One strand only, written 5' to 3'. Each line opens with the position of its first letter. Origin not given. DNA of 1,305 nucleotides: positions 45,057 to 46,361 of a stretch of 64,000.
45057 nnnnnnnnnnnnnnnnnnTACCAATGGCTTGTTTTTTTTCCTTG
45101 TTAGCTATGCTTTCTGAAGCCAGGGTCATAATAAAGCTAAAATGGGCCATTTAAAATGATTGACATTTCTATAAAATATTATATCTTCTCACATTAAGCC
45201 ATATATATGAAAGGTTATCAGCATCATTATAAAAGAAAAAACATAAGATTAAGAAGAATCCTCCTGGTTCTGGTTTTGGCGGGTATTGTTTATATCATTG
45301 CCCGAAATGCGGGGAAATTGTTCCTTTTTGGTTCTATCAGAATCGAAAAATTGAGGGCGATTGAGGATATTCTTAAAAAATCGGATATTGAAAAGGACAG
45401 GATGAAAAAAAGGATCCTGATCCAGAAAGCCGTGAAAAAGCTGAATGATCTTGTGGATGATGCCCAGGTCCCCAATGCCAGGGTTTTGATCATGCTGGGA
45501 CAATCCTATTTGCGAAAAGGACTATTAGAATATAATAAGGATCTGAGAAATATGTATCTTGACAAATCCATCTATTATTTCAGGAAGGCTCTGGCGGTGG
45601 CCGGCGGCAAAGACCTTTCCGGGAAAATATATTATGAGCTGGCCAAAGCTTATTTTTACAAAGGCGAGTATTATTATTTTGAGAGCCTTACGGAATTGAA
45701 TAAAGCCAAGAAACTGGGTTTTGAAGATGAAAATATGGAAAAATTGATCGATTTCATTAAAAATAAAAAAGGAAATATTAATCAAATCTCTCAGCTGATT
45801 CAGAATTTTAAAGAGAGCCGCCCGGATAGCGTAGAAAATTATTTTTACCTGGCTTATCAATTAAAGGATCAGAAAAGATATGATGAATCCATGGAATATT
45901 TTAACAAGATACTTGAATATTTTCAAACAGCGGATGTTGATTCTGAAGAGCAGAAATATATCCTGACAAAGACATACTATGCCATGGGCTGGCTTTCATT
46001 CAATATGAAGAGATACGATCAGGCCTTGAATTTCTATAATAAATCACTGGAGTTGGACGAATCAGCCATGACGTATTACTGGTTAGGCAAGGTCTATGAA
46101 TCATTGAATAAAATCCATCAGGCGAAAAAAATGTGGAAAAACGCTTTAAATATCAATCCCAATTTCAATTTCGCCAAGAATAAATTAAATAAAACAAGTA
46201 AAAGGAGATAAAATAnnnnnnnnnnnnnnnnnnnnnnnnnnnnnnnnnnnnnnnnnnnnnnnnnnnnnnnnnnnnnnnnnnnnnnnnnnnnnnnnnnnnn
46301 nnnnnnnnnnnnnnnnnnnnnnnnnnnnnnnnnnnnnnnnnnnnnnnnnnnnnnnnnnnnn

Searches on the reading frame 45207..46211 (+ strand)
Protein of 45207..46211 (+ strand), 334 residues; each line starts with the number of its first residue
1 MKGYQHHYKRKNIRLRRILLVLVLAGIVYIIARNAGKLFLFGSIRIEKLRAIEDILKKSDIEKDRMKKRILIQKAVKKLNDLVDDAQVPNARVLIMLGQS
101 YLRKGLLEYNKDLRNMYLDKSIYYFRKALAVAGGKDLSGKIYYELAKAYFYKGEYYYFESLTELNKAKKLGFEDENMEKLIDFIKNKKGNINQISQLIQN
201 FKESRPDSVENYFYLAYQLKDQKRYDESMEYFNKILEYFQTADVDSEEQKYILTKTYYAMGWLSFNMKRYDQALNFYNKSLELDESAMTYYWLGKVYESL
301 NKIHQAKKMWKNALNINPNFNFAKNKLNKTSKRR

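Call 16: search_protein_families(library=pfam, proteins=[window:45207-46211:+], max_evalue=0.001)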
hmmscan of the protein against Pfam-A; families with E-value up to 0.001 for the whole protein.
window:45207-46211:+ (334 aa): 11 families
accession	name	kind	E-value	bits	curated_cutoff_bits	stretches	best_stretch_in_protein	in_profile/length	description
PF07719.23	TPR_2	-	1.6e-19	68.8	27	2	256-285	3-32/34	Tetratricopeptide repeat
PF00515.34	TPR_1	-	2.6e-18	65.4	27.8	2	255-285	2-32/34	Tetratricopeptide repeat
PF13181.12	TPR_8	-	1.2e-14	53.6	25.7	2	255-285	2-32/34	Tetratricopeptide repeat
PF13424.12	TPR_12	-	2.5e-11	44.1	30.1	1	214-285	8-76/77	Tetratricopeptide repeat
PF13428.12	TPR_14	-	1.9e-07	31.5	23.5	0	290-319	4-33/44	Tetratricopeptide repeat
PF13431.12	TPR_17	-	5.4e-06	26.7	24.4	0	205-228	9-32/34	Tetratricopeptide repeat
PF13432.12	TPR_16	-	1.2e-05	26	32.7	0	196-236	22-58/65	Tetratricopeptide repeat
PF13174.12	TPR_6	-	1.7e-05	25.6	26.3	0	290-319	3-32/33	Tetratricopeptide repeat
PF14559.12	TPR_19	-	2.6e-05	24.9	25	0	268-319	5-57/68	Tetratricopeptide repeat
PF23914.1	TPR_CcmH_CycH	-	0.00012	22.5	42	0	186-243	98-155/158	Cytochrome c-type biogenesis protein H TPR domain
PF13414.12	TPR_11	-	0.00019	21.5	26.8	1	268-299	8-40/42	TPR repeat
